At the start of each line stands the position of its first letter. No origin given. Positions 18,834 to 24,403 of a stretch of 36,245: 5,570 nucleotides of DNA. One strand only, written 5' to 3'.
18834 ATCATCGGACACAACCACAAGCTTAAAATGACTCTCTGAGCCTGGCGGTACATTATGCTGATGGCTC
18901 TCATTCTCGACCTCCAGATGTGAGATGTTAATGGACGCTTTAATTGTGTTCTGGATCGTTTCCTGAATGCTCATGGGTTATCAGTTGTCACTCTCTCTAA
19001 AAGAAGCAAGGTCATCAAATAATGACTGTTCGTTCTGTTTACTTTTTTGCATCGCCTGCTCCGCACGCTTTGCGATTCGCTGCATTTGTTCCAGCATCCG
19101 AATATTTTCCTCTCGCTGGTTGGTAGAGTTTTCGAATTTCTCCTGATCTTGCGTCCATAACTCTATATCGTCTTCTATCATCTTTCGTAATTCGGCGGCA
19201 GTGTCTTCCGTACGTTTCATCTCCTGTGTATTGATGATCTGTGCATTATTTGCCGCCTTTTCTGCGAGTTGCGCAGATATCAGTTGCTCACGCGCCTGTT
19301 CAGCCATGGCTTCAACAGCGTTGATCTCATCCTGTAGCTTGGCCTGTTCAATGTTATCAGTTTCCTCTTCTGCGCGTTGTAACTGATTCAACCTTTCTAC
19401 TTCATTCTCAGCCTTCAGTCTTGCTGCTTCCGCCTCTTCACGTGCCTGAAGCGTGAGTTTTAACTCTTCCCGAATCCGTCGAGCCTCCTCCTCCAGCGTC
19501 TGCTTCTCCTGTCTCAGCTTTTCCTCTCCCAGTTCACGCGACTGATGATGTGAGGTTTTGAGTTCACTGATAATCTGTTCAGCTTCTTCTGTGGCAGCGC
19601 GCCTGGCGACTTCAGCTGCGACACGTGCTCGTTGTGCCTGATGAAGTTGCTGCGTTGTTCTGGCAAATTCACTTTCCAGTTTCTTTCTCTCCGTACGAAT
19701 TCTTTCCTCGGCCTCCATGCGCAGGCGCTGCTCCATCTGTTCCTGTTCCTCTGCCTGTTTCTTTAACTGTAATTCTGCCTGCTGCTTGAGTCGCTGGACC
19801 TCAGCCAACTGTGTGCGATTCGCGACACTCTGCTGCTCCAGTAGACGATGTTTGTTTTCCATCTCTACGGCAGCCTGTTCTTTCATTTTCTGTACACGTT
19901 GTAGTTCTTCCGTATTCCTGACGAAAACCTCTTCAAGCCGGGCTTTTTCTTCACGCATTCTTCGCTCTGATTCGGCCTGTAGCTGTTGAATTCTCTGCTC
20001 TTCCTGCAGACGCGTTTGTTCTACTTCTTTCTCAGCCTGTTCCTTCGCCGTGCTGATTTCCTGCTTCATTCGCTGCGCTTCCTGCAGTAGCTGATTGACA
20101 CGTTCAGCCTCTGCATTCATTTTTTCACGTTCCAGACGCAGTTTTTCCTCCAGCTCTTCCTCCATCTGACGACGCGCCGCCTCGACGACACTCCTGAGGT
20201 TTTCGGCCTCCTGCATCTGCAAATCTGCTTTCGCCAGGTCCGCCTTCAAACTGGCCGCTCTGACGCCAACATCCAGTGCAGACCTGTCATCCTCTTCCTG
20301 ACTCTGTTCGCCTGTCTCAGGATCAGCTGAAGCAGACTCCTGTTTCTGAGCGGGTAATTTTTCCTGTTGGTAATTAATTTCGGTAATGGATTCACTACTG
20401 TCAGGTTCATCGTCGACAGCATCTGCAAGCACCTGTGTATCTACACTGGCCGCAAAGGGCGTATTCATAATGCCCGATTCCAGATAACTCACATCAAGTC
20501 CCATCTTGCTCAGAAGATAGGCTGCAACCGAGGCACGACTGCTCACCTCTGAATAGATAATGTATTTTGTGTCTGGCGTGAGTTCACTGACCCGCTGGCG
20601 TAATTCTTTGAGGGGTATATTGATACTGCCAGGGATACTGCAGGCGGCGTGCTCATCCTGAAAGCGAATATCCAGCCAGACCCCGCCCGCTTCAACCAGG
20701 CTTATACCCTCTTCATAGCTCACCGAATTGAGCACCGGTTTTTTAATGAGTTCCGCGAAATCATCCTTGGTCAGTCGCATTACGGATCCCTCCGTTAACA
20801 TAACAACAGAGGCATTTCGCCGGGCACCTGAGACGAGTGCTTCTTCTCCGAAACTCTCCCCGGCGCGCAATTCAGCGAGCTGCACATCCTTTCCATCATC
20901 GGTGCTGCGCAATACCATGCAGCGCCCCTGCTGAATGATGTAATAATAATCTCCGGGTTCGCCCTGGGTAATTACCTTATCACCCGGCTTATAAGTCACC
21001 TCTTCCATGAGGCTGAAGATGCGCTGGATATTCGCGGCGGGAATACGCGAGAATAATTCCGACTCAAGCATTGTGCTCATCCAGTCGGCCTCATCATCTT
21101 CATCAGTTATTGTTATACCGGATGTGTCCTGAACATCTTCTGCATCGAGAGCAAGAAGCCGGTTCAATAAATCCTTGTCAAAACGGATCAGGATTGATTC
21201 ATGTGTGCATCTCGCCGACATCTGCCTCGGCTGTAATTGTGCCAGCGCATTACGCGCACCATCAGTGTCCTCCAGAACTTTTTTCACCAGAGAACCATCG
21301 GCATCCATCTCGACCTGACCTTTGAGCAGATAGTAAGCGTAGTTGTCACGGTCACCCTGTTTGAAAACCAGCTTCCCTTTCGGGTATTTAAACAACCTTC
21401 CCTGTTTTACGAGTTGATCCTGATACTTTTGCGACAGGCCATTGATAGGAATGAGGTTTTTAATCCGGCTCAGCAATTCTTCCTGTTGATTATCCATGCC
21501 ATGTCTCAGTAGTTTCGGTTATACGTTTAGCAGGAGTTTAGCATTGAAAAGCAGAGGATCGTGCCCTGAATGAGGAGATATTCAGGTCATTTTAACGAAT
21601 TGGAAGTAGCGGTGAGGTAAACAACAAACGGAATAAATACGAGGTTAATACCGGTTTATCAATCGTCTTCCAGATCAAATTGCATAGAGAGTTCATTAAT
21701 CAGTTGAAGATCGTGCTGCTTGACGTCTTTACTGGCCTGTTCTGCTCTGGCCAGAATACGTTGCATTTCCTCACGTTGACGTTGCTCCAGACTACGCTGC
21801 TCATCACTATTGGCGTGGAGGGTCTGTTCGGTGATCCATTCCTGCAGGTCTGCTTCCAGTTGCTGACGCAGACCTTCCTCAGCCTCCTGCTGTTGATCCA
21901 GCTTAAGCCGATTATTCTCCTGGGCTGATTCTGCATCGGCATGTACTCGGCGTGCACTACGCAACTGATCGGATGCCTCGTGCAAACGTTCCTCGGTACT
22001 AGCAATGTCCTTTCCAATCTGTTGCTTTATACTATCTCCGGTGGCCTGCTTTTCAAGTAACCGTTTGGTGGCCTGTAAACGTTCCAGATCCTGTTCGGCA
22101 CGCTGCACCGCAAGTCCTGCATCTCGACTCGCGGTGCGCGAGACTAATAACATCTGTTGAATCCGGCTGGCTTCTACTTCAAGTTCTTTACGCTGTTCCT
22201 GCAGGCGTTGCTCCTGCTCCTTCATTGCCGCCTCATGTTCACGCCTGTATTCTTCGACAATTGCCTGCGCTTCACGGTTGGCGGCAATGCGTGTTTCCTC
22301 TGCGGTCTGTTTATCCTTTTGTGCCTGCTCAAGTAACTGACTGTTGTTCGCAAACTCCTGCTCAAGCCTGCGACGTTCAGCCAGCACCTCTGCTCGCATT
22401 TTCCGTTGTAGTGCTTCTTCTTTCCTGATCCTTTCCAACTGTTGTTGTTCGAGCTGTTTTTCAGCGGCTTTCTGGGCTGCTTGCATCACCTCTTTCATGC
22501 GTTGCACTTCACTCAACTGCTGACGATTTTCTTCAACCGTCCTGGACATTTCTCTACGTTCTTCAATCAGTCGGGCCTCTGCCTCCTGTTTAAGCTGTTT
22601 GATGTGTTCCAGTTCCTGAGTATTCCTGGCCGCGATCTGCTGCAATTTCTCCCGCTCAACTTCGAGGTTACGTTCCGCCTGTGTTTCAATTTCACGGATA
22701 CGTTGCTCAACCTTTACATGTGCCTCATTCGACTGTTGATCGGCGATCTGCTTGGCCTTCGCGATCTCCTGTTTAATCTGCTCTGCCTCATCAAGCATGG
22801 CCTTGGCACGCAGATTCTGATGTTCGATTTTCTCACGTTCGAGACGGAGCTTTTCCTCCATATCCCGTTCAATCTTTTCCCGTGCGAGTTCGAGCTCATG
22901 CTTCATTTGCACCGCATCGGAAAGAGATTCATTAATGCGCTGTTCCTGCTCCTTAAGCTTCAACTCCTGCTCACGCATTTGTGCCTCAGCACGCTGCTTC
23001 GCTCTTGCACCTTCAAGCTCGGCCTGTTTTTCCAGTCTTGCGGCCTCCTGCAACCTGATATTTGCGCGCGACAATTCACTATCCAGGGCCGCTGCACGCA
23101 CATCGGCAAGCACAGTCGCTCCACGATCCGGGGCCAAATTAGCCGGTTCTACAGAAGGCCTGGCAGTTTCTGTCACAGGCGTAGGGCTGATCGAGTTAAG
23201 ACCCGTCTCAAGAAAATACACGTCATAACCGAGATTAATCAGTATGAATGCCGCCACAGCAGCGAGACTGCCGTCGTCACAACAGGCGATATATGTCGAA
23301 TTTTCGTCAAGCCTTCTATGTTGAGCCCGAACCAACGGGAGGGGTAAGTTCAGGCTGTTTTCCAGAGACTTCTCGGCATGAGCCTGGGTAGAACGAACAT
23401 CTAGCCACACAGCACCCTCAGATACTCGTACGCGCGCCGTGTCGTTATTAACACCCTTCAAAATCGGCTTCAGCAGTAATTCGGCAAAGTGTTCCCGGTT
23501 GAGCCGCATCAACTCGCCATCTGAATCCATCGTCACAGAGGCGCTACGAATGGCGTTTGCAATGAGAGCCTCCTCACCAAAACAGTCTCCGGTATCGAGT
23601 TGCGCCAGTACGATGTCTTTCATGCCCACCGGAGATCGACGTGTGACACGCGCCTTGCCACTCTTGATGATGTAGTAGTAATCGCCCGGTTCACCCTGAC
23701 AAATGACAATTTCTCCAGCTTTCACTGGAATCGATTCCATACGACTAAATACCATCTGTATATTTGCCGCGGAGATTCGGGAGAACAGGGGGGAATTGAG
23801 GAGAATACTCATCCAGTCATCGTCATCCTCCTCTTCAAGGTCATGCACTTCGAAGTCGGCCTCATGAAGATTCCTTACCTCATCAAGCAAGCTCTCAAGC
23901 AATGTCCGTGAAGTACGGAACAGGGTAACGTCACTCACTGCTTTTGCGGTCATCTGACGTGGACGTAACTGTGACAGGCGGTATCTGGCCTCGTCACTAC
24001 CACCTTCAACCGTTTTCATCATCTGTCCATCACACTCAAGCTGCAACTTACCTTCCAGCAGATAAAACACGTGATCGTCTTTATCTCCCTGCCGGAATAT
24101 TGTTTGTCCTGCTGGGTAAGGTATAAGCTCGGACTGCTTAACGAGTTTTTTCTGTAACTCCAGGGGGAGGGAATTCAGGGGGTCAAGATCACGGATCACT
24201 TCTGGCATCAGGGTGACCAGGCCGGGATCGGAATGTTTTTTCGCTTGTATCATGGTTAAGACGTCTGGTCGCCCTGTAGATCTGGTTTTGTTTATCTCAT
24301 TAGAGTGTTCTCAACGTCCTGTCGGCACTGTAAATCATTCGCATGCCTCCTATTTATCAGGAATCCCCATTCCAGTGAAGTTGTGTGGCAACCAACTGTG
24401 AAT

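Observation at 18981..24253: Tandem paralogous giant proteins with the architecture CNB-CNB-rhodanese-long coiled coil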

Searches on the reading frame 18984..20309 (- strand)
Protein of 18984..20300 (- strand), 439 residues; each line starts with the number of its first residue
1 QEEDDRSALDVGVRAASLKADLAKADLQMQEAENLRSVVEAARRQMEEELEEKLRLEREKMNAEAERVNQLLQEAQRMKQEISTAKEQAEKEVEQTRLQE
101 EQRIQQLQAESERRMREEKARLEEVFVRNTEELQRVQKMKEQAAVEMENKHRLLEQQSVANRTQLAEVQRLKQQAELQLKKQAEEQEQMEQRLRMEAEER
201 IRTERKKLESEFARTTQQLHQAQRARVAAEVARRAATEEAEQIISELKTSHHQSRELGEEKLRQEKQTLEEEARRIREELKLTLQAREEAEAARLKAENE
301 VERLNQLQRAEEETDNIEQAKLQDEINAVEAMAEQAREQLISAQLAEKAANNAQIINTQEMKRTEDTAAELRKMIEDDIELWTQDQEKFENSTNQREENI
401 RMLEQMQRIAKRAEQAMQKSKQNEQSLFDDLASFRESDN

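Call 33: search_protein_families(library=pfam, max_evalue=10, proteins=[window:18984-20300:-])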
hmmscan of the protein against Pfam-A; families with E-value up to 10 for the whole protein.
window:18984-20300:- (439 aa): 0 families

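Call 46: search_solved_structures(query=A3, max_evalue=1)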
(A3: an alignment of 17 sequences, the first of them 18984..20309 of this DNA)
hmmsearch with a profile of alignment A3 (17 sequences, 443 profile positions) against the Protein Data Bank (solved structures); distinct sequences matched with E-value up to 1: 1.
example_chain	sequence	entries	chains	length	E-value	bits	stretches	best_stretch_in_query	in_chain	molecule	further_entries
8gt9_A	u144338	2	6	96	0.048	16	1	261-346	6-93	Beclin-2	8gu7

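Call 56: predict_structure(alignment_id=A3)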
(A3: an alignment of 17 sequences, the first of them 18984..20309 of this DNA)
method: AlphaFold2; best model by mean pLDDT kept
length: 442 residues; sequences in the alignment: 17
mean_pLDDT: 78.4   pTM: 0.34
mean pLDDT of the five models: 78.4, 77.7, 76.2, 72.9, 71.7
residues with pLDDT >= 90: 79; 70-90: 270; 50-70: 73; < 50: 20
segments of 3 or more residues with pLDDT < 50: 1-13
pLDDT, mean of each block of 10 residues (from residue 1): 37 52 63 69 69 71 75 78 79 78 79 79 76 72 64 55 53 69 80 86 90 91 92 92 91 88 88 89 89 88 86 68 84 87 89 89 87 85 83 73 86 91 88 73 44
secondary structure, 60 per line:
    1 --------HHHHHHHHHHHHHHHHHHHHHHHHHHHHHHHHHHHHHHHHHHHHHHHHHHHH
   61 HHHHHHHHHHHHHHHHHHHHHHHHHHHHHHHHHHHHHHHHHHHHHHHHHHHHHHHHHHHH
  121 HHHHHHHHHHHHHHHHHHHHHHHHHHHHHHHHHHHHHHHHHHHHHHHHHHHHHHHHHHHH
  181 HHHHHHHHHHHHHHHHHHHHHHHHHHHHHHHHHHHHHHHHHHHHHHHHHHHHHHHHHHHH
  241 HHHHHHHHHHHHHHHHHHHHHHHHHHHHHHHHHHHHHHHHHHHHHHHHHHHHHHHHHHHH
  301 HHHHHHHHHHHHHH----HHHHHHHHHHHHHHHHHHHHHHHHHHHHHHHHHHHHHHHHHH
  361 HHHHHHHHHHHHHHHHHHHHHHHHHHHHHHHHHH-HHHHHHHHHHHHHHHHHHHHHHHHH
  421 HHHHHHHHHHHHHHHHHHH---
elements in order: H9-314 H319-394 H396-439

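Call 60: fold_search(model_id=the predicted structure, library=pdb)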
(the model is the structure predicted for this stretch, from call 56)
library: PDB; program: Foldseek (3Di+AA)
matches with E <= 10: 539; with E <= 0.001: 0
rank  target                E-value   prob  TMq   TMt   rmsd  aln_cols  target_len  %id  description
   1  9cpb_5L               9.5e-02  1.00  0.23  0.81   2.7       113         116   18  Atomic model of bovine Fallopian tube cilia doublet microtubule (48-nm periodicity) (released 2024-10-30)
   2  3i2w_B                2.6e-01  0.99  0.20  0.29   5.3       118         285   14  Crystal structure of EFC/F-BAR domain of Drosophila Syndapin/PACSIN (released 2010-03-02)
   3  3na7                  2.6e-01  0.77  0.14  0.26  15.2       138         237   22  2.2 Angstrom Structure of the HP0958 Protein from Helicobacter pylori CCUG 17874 (released 2010-09-22)
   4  9cpc_3G               2.8e-01  1.00  0.23  0.72   2.6       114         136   18  Atomic model of porcine brain ventricles cilia doublet microtubule (48-nm periodicity) (released 2024-10-23)
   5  6zvr_CB               2.9e-01  0.98  0.27  0.49   9.3       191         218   12  C11 symmetry: Bacterial Vipp1 and PspA are members of the ancient ESCRT-III membrane-remodeling superfamily. (released 2021-08-04)
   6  9fqr_E5               3.7e-01  1.00  0.23  0.61   3.0       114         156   18  96-nm repeat of axonemal doublet microtubules from bovine sperm (released 2025-03-26)
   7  8i21_A                3.7e-01  1.00  0.23  0.39   4.0       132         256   14  Cryo-EM structure of 6-subunit Smc5/6 arm region (released 2024-06-26)
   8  8qbr                  3.7e-01  0.99  0.22  0.43   2.7       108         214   12  Cryo-EM structure of Vipp1 helical filament with lattice 1 (Vipp1_L1) (released 2024-09-18)
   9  4mu6                  3.7e-01  0.99  0.20  0.32   2.9       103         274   14  Crystal Structure of the N-terminal domain of Effector Protein LegC3 from Legionella pneumophila (released 2013-12-11)
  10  3k29                  3.7e-01  0.98  0.24  0.54   4.0       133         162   20  Structure of a putative YscO homolog CT670 from Chlamydia trachomatis (released 2009-10-13)
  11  1jch_A                3.7e-01  0.75  0.15  0.14   7.7       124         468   16  Crystal Structure of Colicin E3 in Complex with its Immunity Protein (released 2001-11-30)
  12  5xu0_A                3.9e-01  1.00  0.15  0.28   2.1        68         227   20  Structure of the membrane fusion protein Spr0693 from Streptococcus pneumoniae R6 (released 2018-01-24)
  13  9cfs_A                4.2e-01  1.00  0.17  0.82   1.6        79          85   18  Structure of a 150% lengthened variant of the E. coli ROP protein (released 2025-07-02)
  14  7rro_C5               4.2e-01  1.00  0.22  0.81   2.9       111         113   12  Structure of the 48-nm repeat doublet microtubule from bovine tracheal cilia (released 2021-10-27)
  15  6zbf_D                4.2e-01  0.99  0.21  0.44   3.4       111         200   14  Merozoite surface protein 1 (MSP-1) from Plasmodium falciparum, alternative conformation 3 (released 2021-05-19)
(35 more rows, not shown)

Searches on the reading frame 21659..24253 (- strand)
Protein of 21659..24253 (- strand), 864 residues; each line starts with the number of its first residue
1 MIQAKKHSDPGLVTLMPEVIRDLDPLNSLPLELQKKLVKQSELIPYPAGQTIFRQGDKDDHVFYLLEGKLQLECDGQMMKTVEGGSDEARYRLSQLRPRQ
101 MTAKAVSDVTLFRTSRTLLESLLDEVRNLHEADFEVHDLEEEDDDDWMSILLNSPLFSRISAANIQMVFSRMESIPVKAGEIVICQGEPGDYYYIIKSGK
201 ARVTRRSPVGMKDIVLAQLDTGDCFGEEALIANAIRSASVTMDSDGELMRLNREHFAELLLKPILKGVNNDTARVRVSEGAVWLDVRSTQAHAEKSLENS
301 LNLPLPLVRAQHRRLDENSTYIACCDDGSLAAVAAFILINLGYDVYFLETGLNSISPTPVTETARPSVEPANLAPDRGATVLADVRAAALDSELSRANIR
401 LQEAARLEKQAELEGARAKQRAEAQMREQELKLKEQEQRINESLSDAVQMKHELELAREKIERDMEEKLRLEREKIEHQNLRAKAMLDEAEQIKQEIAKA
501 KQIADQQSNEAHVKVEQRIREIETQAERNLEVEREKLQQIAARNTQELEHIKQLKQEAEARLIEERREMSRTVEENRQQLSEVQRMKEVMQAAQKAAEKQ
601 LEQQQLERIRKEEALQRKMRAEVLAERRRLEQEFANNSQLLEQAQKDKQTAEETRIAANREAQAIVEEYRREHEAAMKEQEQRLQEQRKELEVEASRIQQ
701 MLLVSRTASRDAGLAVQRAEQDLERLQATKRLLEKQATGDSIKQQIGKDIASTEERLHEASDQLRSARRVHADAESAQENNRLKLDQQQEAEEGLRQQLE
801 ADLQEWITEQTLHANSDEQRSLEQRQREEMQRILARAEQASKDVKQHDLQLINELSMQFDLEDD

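Call 3: search_protein_families(library=pfam, proteins=[window:21659-24253:-], max_evalue=0.1)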
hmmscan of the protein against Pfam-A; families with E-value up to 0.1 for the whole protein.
window:21659-24253:- (864 aa): 2 families
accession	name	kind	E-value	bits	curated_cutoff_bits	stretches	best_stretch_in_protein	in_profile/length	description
PF00027.35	cNMP_binding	-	2.9e-32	110.9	27.5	2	177-260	4-86/89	Cyclic nucleotide-binding domain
PF00581.25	Rhodanese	-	5.3e-08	33.7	22.2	1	279-355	11-99/102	Rhodanese-like domain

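Call 4: search_protein_families(library=ncbifam, proteins=[window:21659-24253:-], max_evalue=0.1)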
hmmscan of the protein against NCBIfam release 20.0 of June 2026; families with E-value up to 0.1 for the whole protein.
window:21659-24253:- (864 aa): 5 families
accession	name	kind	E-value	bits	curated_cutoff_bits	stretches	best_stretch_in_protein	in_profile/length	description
NF058543.1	ActPatMycb56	equivalog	2.8e-11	42.8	460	1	156-278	3-123/317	acetyltransferase Pat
NF001195.0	PRK00162.1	equivalog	0.0021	18.3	102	1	269-355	8-96/108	thiosulfate sulfurtransferase GlpE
NF007627.0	PRK10287.1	equivalog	0.0044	17.2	102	1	281-356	21-98/104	thiosulfate sulfurtransferase PspE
TIGR04271.1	ThiI_C_thiazole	equivalog_domain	0.0059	16.6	70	1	276-343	22-93/101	thiazole biosynthesis protein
TIGR02981.1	phageshock_pspE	exception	0.018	15.3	126.3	1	281-355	19-95/101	thiosulfate sulfurtransferase PspE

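Call 82: search_protein_families(library=padloc, proteins=[window:21659-24253:-], max_evalue=0.01)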
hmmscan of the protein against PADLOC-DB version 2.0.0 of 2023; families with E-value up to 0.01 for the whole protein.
window:21659-24253:- (864 aa): 1 family
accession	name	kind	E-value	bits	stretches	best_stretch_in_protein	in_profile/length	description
PDLC02371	PycTIR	-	6.8e-09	33.5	2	32-84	28-80/288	-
